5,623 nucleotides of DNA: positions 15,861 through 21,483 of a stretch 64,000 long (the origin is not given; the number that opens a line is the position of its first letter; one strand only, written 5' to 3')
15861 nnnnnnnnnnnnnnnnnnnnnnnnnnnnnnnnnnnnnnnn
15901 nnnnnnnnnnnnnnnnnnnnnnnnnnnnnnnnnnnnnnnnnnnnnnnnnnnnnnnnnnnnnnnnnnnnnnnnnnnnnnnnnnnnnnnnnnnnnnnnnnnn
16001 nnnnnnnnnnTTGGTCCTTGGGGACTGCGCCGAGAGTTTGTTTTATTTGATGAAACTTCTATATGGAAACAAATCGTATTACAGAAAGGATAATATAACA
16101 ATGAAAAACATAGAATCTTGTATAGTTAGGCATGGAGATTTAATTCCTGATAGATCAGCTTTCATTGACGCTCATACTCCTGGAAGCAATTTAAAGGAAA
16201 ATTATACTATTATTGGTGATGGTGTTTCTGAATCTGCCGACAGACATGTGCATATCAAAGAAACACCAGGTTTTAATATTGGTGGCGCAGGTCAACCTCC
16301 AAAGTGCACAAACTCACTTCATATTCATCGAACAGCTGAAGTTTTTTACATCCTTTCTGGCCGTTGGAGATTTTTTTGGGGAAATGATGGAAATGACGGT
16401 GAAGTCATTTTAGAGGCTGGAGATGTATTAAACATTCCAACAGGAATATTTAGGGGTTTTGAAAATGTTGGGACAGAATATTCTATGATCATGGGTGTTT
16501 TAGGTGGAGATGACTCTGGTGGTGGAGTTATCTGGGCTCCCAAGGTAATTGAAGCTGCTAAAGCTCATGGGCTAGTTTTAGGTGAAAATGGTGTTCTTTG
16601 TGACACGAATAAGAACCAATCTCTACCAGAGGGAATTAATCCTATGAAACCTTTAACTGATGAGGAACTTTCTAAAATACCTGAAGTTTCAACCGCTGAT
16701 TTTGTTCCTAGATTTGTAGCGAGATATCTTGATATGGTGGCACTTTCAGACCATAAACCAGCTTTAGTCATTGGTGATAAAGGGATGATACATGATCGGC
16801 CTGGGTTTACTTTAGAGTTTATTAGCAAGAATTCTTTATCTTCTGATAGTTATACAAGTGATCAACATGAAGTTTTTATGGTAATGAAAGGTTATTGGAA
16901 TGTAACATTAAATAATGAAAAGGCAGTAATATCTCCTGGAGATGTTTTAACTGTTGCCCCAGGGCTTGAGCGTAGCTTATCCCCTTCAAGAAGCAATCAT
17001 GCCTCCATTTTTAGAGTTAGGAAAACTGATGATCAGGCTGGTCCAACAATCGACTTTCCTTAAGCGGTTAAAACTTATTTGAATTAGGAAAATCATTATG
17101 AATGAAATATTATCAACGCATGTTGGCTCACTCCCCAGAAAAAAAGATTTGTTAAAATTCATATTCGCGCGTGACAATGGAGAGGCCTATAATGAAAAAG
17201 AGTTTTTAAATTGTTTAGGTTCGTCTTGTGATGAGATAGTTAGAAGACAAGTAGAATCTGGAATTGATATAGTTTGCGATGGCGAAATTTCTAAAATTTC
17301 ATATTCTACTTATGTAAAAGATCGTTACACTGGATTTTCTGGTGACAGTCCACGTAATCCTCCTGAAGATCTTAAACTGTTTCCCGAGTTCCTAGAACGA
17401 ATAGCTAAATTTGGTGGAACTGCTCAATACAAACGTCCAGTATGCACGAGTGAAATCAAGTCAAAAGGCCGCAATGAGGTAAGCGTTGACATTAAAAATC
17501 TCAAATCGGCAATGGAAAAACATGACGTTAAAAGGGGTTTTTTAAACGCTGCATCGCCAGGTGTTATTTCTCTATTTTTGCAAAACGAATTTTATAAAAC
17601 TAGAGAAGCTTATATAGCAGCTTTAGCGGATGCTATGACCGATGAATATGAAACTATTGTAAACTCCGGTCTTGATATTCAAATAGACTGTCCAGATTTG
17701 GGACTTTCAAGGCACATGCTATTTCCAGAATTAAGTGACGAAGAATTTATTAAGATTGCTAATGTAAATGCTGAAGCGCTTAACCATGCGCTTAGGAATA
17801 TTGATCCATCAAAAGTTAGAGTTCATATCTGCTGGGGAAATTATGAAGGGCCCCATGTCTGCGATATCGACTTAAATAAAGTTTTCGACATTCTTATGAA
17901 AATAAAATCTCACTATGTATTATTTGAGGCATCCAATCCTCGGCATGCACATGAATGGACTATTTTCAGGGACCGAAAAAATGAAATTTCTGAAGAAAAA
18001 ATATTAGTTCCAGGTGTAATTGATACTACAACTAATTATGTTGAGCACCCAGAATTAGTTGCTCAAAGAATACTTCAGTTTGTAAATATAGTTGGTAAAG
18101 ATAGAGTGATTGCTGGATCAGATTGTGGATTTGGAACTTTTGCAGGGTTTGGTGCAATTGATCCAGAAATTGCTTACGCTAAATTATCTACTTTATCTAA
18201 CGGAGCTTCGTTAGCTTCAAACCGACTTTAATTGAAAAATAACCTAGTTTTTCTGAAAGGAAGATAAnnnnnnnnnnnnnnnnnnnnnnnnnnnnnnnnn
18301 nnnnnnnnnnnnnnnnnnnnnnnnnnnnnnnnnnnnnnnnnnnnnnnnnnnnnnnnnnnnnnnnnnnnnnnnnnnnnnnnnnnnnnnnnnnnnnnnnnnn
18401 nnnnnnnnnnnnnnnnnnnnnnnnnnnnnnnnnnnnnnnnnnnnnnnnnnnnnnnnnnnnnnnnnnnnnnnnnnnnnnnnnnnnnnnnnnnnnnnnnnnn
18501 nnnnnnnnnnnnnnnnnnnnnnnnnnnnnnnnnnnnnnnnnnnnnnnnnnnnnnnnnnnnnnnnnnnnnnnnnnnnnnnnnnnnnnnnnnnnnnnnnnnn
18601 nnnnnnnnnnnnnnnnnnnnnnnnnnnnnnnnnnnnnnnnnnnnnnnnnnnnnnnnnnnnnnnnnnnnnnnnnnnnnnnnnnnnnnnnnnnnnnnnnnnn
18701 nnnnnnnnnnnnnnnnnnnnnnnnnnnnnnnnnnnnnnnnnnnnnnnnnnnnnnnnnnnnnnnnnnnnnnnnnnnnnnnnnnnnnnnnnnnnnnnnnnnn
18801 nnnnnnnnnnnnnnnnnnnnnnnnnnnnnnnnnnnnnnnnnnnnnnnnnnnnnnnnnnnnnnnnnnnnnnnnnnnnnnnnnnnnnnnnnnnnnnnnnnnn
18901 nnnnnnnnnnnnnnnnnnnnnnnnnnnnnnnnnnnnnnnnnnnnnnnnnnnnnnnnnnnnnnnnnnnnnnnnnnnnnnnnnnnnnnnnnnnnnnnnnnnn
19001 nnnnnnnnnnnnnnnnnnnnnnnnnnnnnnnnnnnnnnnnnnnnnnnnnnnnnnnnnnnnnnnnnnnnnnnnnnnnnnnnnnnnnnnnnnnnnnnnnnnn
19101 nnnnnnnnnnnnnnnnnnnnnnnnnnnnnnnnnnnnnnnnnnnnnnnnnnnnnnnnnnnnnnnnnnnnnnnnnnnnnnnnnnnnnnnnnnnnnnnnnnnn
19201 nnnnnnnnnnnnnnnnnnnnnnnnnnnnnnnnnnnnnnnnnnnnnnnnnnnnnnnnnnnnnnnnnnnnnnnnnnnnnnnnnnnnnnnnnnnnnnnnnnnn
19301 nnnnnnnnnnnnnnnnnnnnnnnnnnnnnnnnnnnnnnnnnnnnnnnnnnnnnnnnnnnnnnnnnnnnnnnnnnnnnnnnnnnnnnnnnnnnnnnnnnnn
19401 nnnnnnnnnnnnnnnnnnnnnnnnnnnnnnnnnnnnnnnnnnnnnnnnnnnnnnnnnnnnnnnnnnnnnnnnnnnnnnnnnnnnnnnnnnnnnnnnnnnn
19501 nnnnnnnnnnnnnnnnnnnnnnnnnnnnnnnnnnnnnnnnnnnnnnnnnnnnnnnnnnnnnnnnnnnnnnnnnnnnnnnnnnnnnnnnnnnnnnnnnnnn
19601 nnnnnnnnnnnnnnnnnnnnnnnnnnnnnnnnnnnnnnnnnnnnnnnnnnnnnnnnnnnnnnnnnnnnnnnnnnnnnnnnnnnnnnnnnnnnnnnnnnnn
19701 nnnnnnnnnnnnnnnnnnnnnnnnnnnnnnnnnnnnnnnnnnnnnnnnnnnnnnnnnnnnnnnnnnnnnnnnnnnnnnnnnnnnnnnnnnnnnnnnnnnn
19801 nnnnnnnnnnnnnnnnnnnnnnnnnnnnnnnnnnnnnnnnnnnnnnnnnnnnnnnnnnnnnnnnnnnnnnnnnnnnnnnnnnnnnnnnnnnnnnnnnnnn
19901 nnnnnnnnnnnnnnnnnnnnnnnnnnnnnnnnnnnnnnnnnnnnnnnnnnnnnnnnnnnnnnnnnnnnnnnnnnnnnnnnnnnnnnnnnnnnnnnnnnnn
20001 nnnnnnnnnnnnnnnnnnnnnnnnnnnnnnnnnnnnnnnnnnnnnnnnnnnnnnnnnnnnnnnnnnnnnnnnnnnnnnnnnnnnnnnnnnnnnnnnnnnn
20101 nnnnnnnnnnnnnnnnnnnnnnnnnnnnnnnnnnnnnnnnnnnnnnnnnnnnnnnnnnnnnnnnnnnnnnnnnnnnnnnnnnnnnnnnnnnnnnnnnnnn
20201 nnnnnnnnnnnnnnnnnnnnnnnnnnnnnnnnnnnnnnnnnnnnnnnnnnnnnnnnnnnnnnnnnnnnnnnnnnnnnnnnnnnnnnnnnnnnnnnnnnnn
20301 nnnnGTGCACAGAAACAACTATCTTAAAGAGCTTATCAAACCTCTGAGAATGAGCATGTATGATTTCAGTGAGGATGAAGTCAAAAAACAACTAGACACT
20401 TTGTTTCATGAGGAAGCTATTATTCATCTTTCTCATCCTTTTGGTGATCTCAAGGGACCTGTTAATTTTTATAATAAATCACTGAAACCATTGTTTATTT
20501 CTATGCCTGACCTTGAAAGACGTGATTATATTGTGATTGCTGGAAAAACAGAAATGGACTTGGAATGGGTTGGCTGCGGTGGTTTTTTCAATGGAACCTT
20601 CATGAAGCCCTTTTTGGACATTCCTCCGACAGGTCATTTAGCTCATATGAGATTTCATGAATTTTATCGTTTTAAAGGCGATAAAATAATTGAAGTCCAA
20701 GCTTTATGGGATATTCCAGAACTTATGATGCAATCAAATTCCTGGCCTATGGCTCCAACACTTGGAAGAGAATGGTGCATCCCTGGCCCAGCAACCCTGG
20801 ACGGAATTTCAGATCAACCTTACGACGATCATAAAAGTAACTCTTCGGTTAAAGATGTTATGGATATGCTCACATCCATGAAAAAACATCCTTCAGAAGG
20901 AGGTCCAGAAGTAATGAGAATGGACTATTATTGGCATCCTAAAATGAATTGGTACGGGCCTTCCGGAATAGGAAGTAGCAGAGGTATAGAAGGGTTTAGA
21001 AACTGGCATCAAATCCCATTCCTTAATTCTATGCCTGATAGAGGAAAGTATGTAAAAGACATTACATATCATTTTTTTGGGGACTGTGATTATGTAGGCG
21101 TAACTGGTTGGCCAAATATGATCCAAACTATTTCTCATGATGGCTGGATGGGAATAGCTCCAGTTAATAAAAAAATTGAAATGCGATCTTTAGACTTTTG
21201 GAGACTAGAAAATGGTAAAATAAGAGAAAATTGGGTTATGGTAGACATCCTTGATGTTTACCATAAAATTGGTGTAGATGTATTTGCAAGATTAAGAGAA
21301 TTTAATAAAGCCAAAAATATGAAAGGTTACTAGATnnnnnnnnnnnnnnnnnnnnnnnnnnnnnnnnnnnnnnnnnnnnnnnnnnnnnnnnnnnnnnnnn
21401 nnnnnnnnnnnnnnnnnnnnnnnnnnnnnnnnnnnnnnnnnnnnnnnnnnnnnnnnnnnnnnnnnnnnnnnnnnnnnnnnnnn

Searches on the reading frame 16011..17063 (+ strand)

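Call 74: search_protein_families(library=pfam, proteins=[window:16011-17063:+], max_evalue=0.00001)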
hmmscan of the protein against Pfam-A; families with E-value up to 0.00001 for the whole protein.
window:16011-17063:+ (350 aa): 4 families
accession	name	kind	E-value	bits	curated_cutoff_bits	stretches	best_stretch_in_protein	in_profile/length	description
PF07883.17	Cupin_2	-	7.3e-16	58.1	27.2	1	96-159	6-64/70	Cupin domain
PF00190.28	Cupin_1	-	8.2e-09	35.6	22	0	97-161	42-110/151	Cupin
PF05899.18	Cupin_3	-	3.2e-07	30.4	23.5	0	282-320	22-61/74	EutQ-like cupin domain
PF02311.25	AraC_binding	-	2.3e-06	27.8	21.1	0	284-327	22-65/135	AraC-like ligand binding domain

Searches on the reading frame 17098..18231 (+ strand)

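Call 74: search_protein_families(library=pfam, proteins=[window:17098-18231:+], max_evalue=0.00001)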
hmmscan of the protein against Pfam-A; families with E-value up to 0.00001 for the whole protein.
window:17098-18231:+ (377 aa): 1 family
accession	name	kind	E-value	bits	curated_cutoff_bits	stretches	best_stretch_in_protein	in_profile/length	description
PF01717.24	Meth_synt_2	-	2.9e-12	46.9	21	1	110-347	91-305/324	Cobalamin-independent synthase, Catalytic domain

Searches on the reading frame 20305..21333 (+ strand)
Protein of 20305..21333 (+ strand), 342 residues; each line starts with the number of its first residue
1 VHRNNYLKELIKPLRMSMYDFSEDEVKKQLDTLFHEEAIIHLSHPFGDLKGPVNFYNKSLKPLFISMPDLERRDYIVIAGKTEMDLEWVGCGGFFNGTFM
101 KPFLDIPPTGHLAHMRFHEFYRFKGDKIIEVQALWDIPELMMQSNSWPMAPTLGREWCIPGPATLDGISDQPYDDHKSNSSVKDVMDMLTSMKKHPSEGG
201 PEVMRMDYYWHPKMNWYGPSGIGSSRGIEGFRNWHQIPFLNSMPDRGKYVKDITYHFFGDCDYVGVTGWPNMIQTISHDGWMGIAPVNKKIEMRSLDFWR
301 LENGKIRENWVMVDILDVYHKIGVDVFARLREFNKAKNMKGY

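Call 74: search_protein_families(library=pfam, proteins=[window:20305-21333:+], max_evalue=0.00001)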
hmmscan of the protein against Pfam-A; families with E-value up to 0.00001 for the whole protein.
window:20305-21333:+ (342 aa): 2 families
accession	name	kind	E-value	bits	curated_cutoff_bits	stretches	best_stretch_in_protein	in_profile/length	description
PF07366.18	SnoaL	-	1.4e-20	73.8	28.4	2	27-143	16-125/126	SnoaL-like polyketide cyclase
PF12680.13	SnoaL_2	-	1.7e-09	38.6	27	0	28-130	14-101/102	SnoaL-like domain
